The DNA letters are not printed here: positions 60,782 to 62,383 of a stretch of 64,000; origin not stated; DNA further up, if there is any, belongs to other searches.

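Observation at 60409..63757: Extracytoplasmic module: Tat-exported class-V PLP enzyme, membrane-anchored RidA, T9SS-secreted C39-like peptidase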

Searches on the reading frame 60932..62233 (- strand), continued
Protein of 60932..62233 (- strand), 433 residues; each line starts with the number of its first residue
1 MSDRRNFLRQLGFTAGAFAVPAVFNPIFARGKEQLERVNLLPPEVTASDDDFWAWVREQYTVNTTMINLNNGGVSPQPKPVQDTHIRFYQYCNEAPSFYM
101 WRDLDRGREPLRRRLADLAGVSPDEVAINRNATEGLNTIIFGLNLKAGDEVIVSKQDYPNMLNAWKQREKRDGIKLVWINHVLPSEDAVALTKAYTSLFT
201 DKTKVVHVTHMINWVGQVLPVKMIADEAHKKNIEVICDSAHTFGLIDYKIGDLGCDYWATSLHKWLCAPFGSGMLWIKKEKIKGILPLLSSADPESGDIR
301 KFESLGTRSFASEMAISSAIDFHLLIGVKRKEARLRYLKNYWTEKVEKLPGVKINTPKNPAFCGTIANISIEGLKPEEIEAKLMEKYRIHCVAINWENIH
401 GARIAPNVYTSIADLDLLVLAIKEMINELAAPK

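Call 44: search_solved_structures(query=window:60932-62233:-, max_evalue=1e-10, show_alignments=3)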
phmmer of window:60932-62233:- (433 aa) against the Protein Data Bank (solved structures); distinct sequences matched with E-value up to 1e-10: 47.
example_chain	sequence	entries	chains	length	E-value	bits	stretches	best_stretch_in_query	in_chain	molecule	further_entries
5i90_A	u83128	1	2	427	2.4e-30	108.8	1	1-419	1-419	PvdN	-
5hh9_A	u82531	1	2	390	1e-28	103.4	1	53-419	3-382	PvdN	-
4w91_A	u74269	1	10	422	1.3e-25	93.2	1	62-379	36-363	Aminotransferase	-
4q75_A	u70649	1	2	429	4.1e-25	91.5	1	63-388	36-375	Cysteine desulfurase 2, chloroplastic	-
4q76_A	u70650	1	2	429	4.8e-25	91.3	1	63-392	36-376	Cysteine desulfurase 2, chloroplastic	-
1t3i_A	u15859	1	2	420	4.9e-25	91.2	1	64-380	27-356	Probable cysteine desulfurase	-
5j8q_A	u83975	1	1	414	5.9e-24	87.7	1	64-422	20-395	Cysteine desulfurase SufS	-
5xt5_A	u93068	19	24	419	6.1e-24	87.7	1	64-422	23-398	Cysteine desulfurase SufS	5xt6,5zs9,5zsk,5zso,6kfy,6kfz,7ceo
7e6d_A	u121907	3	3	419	1e-23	86.9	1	64-383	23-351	Cysteine desulfurase SufS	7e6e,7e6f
7ceq_A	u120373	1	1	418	1.7e-23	86.2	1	64-422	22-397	Cysteine desulfurase SufS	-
7cer_A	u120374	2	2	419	1.7e-23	86.2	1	64-422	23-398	Cysteine desulfurase SufS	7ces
7e6a_A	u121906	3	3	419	1.8e-23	86.1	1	64-380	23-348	Cysteine desulfurase SufS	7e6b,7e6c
7tlm_A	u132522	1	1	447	3.9e-23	85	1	62-381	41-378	Cysteine desulfurase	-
7tlq_A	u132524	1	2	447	4.5e-23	84.8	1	62-381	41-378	Cysteine desulfurase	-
7tlp_A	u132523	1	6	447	8.2e-23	83.9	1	62-381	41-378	Cysteine desulfurase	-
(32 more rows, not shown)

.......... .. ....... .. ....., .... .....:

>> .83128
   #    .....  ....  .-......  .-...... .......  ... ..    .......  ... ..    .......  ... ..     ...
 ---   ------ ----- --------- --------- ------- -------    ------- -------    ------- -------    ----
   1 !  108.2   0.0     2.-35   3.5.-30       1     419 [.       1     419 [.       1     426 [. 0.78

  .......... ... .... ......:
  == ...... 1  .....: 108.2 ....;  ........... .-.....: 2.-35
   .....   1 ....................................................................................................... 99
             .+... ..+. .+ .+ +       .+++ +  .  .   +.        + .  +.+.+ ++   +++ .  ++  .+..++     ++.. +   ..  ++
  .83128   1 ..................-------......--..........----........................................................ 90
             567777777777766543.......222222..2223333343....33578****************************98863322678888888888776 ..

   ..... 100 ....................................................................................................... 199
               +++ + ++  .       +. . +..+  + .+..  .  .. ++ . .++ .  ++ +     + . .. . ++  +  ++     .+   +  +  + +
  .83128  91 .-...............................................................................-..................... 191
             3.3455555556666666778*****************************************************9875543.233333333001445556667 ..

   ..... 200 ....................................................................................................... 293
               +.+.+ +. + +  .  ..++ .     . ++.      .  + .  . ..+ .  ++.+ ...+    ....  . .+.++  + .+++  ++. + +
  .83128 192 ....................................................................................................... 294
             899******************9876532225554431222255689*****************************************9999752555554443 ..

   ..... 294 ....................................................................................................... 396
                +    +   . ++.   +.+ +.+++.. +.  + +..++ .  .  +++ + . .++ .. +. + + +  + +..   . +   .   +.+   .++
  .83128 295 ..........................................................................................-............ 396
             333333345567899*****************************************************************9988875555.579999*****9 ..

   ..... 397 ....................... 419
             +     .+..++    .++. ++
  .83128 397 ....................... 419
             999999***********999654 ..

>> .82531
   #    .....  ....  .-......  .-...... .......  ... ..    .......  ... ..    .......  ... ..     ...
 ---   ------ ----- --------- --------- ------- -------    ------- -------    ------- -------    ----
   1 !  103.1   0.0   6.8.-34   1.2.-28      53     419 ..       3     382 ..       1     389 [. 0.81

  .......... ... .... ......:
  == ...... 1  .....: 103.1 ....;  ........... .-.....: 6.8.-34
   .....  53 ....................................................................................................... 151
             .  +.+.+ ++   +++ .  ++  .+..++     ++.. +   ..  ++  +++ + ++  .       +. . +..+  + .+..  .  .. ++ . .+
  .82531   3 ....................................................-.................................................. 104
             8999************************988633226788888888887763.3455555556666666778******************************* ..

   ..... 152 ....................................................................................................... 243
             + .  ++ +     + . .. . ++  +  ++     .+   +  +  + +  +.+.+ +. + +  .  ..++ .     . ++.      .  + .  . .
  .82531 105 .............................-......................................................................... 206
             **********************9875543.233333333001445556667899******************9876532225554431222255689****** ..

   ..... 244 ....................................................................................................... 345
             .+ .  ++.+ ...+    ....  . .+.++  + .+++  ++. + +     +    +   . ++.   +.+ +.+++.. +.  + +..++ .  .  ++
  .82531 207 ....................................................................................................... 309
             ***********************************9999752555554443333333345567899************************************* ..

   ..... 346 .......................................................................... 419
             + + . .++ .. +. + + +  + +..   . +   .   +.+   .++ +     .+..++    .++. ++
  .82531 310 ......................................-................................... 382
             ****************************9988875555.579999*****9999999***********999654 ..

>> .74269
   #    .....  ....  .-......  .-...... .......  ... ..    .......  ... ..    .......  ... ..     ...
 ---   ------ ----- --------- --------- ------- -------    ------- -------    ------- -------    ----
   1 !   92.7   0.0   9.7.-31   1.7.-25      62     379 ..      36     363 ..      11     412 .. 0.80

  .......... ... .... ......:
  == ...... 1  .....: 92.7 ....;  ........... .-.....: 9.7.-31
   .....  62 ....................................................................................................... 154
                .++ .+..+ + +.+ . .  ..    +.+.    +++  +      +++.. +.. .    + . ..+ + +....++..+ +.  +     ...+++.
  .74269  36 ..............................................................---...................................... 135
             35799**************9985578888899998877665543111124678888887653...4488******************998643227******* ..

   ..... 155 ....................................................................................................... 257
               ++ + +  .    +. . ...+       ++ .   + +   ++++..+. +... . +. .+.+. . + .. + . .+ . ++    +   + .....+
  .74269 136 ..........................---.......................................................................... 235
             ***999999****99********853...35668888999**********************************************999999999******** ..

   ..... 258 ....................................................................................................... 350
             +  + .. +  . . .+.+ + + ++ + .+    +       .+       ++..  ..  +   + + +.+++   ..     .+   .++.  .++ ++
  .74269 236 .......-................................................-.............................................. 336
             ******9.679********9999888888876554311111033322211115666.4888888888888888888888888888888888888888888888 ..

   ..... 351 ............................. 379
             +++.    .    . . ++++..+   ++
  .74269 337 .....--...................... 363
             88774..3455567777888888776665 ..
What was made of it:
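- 60932..62233 (-): Tat-exported class-V (SufS/PvdN/C-DES-fold) PLP-dependent enzyme, 433 aa. The closest solved structure by phmmer is PvdN 5i90, E 2.4e-30, aligned end to end (call 44).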

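Call 51: predict_structure(alignment_id=A1)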
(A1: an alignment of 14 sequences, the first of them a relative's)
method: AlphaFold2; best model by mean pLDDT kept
length: 433 residues; sequences in the alignment: 14
mean_pLDDT: 78.6   pTM: 0.80
mean pLDDT of the five models: 78.6, 73.4, 73.2, 72.1, 71.6
residues with pLDDT >= 90: 168; 70-90: 162; 50-70: 30; < 50: 73
segments of 3 or more residues with pLDDT < 50: 1-30, 61-82, 84-102
pLDDT, mean of each block of 10 residues (from residue 1): 39 31 36 75 87 74 41 42 46 40 63 91 90 85 95 88 93 95 89 95 94 87 97 93 82 94 70 90 85 85 66 70 81 89 94 90 86 95 88 86 84 92 92 51
secondary structure, 60 per line:
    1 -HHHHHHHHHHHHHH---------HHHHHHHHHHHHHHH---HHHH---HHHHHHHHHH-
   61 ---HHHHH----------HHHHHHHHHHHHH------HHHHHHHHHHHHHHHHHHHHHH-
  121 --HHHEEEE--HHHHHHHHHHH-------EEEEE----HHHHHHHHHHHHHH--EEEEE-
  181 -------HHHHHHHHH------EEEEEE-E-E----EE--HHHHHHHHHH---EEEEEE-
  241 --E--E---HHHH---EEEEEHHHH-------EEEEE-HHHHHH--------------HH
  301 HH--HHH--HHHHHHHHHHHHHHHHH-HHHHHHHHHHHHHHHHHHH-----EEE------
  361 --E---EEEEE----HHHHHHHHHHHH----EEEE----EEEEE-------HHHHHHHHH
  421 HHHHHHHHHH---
elements in order: H2-15 H25-39 H43-46 H50-59 H64-68 H79-91 H98-119 E126-129 H132-142 E150-154 H159-172 E175-179 H188-196 E203-208 H221-230 E234-239 H250-253 E257-261 H262-265 E273-277 H279-284 H299-302 H310-326 H328-346 E352-354 E367-371 H376-387 E392-395 E400-404 H412-430

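Call 53: fold_search(model_id=the predicted structure, library=pdb)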
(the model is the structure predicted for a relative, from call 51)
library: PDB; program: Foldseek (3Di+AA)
matches with E <= 10: 1943; with E <= 0.001: 1377
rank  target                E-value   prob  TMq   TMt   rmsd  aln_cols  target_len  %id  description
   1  4q75_A                4.9e-27  1.00  0.74  0.77   3.9       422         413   21  Crystal structure of Nfs2, the plastidial cysteine desulfurase from Arabidopsis thaliana (released 2014-09-10)
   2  4q76_A                5.8e-27  1.00  0.73  0.76   4.3       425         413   21  Crystal structure of Nfs2 C384S mutant, the plastidial cysteine desulfurase from Arabidopsis thaliana (released 2014-09-10)
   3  6wci_B                5.7e-26  1.00  0.72  0.77   3.9       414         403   19  Crystal structure of a cysteine desulfurase SufS from Stenotrophomonas maltophilia K279a (released 2020-04-08)
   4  1t3i_A                7.1e-26  1.00  0.73  0.78   3.7       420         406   22  Structure of slr0077/SufS, the Essential Cysteine Desulfurase from Synechocystis PCC 6803 (released 2004-09-21)
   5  5i90_A                1.3e-25  1.00  0.74  0.81   3.7       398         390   21  Crystal Structure of PvdN from Pseudomonas Aeruginosa (released 2016-05-11)
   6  6wci_A                3.4e-25  1.00  0.73  0.79   3.6       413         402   20  Crystal structure of a cysteine desulfurase SufS from Stenotrophomonas maltophilia K279a (released 2020-04-08)
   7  5j8q                  4.6e-25  1.00  0.73  0.76   4.0       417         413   22  Crystal Structure of the Cysteine Desulfurase SufS of Bacillus subtilis (released 2016-07-27)
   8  7ceo                  4.9e-25  1.00  0.74  0.77   3.6       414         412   23  Crystal structure of PMP-bound form of cysteine desulfurase SufS from Bacillus subtilis (released 2021-06-30)
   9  7e6f                  4.9e-25  1.00  0.73  0.76   4.0       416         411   23  Crystal structure of PMP-bound form of cysteine desulfurase SufS R376A from Bacillus subtilis in L-cycloserine-inhibitio (released 2022-03-02)
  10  1t3i_B                5.8e-25  1.00  0.74  0.78   3.6       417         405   22  Structure of slr0077/SufS, the Essential Cysteine Desulfurase from Synechocystis PCC 6803 (released 2004-09-21)
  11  7e6d                  6.2e-25  1.00  0.73  0.76   4.0       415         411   23  Crystal structure of cysteine desulfurase SufS R376A from Bacillus subtilis (released 2022-03-02)
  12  7ceq                  9.3e-25  1.00  0.74  0.77   3.5       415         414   23  Crystal structure of cysteine desulfurase SufS H121A from Bacillus subtilis (released 2021-06-30)
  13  6kfz                  1.1e-24  1.00  0.73  0.77   3.9       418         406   22  SufS from Bacillus subtilis, soaked with L-cysteine for 90 sec at 1.96 angstrom resolution (released 2019-10-16)
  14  9jxt                  1.8e-24  1.00  0.73  0.77   3.7       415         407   23  An aldehyde-containing intermediate of SufS in complex with (2R,3R)-3-ethoxycarbonylaziridine-2-carboxylic acid (released 2025-07-16)
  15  5xt5_A                1.8e-24  1.00  0.73  0.77   4.3       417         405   22  SufS-SufU complex from Bacillus subtilis (released 2017-12-20)
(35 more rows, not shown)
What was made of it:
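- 60932..62233 (-): The AF2 model (pLDDT 78.6) matches SufS/Nfs2 at TM 0.74, PvdN at TMt 0.81 and C-DES at 0.79 (calls 51, 53).
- On Class-V aminotransferase-fold PLP enzymes (PF00266): The AF2/Foldseek fold match has TM 0.74-0.81 (call 53).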

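Call 60: search_protein_families(library=ncbifam, proteins=[L005:6001-7287:+], max_evalue=1e-20)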
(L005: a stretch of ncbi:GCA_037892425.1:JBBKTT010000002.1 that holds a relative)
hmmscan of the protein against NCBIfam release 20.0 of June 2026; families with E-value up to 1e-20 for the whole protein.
L005:6001-7287:+ (428 aa): 6 families
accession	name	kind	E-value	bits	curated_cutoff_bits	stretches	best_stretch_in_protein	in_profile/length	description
TIGR01979.1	sufS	subfamily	3.8e-42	144.6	475.1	1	67-426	19-398/403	SufS family cysteine desulfurase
NF051467.1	peri_mod_PvdN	equivalog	5.5e-39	134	650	1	41-424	27-422/425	pyoverdine-tailoring periplasmic protein PvdN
NF041166.1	f2_encap_cargo1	exception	7.5e-27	94.7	800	1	67-387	246-576/623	family 2A encapsulin nanocompartment cargo protein cysteine desulfurase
TIGR01977.1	am_tr_V_EF2568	hypoth_equivalog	3.6e-25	88.8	377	1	110-392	47-331/376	cysteine desulfurase family protein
NF006791.0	PRK09295.1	equivalog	1e-23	84.1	661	1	121-427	82-402/406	cysteine desulfurase SufS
TIGR01976.1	am_tr_V_VC1184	hypoth_equivalog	2.6e-22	79.7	352.35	1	93-335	47-287/401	cysteine desulfurase-like protein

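Call 73: search_protein_families(library=pfam, proteins=[L069:6400-7242:+, L065:4200-4940:+, L065:1718-3442:+, L002:5097-5930:+], max_evalue=0.001)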
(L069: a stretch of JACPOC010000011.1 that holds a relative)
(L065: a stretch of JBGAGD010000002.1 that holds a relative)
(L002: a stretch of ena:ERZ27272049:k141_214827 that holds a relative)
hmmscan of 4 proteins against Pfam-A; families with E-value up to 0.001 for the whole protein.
L069:6400-7242:+ (280 aa): 1 family
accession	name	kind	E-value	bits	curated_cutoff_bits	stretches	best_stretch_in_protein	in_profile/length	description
PF00902.23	TatC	-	4.7e-62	209.9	25.1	1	21-256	1-208/208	Sec-independent protein translocase protein (TatC)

L065:4200-4940:+ (246 aa): 0 families

L065:1718-3442:+ (574 aa): 3 families
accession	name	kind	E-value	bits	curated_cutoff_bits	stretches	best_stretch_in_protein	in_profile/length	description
PF13520.12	AA_permease_2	-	1.5e-59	202.5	27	1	29-479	1-406/427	Amino acid permease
PF00324.27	AA_permease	-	8.9e-34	117.4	24.6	1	35-505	3-451/470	Amino acid permease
PF13906.12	AA_permease_C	-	3e-10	40.5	27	1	524-567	8-51/51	C-terminus of AA_permease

L002:5097-5930:+ (277 aa): 1 family
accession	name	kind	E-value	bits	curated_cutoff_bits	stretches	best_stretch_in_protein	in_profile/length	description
PF14054.11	DUF4249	-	3.5e-23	83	28.5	1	9-263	3-261/269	Domain of unknown function (DUF4249)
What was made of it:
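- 62147..62233 (-): Twin-arginine signal peptide, residues 1-29 (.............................|RG). The region aligns with PvdN's own Tat signal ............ (call 44). tatC lies directly downstream of an ortholog in L069 (call 73).
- The protein aligns end to end with PvdN including its signal (call 44). tatC lies directly after an ortholog in L069 (call 73).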
